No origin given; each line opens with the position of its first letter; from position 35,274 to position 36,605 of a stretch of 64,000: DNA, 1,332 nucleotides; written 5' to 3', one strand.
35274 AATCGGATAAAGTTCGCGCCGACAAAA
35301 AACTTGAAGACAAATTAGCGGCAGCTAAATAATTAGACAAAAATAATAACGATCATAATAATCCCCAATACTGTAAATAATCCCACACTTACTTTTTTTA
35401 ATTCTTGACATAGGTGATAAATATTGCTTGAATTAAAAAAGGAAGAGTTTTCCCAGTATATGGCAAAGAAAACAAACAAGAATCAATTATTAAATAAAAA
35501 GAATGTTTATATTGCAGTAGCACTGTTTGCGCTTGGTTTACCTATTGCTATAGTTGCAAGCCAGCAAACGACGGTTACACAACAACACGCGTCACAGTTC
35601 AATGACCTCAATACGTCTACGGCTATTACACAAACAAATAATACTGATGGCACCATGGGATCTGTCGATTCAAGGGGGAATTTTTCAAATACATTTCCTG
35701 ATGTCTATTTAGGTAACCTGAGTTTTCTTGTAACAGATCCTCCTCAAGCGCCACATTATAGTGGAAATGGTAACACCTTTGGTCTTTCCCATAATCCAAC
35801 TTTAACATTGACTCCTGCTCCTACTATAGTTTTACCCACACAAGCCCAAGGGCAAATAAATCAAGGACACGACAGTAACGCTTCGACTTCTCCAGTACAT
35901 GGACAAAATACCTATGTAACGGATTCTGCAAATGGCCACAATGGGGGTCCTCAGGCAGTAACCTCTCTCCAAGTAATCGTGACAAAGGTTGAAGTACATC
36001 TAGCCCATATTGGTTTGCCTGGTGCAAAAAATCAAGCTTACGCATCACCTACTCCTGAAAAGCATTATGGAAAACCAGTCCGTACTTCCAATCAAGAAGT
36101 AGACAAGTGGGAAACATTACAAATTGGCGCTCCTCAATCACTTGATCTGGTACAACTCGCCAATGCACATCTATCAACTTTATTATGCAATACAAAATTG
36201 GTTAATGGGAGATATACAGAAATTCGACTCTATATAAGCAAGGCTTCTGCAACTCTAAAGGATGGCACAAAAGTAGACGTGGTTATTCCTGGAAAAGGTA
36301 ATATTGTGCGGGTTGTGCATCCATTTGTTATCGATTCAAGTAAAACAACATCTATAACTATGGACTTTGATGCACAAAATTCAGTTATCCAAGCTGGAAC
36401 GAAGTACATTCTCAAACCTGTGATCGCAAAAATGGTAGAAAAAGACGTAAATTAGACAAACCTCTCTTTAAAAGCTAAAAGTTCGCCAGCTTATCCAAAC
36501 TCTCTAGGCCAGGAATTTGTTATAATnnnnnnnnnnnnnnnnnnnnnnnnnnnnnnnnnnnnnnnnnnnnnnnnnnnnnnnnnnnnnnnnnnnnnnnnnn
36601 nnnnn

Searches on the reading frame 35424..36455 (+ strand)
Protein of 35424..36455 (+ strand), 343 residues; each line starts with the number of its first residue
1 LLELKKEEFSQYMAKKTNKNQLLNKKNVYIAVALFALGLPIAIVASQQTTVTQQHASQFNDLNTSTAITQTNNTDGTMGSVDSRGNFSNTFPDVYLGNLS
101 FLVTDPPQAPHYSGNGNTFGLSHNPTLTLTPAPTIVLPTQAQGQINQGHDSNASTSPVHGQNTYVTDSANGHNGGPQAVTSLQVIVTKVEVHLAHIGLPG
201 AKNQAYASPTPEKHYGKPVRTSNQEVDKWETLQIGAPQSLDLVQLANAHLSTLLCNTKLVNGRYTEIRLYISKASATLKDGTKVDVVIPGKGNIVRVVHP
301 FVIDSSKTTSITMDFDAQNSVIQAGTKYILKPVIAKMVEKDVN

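Call 16: search_protein_families(library=pfam, proteins=[window:35424-36455:+], max_evalue=0.01)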
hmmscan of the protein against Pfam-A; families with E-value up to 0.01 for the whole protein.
window:35424-36455:+ (343 aa): 1 family
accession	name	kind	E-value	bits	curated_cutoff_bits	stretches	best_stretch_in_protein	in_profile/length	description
PF14321.11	DUF4382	-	4.8e-16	59.7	25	1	176-332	12-136/136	Domain of unknown function (DUF4382)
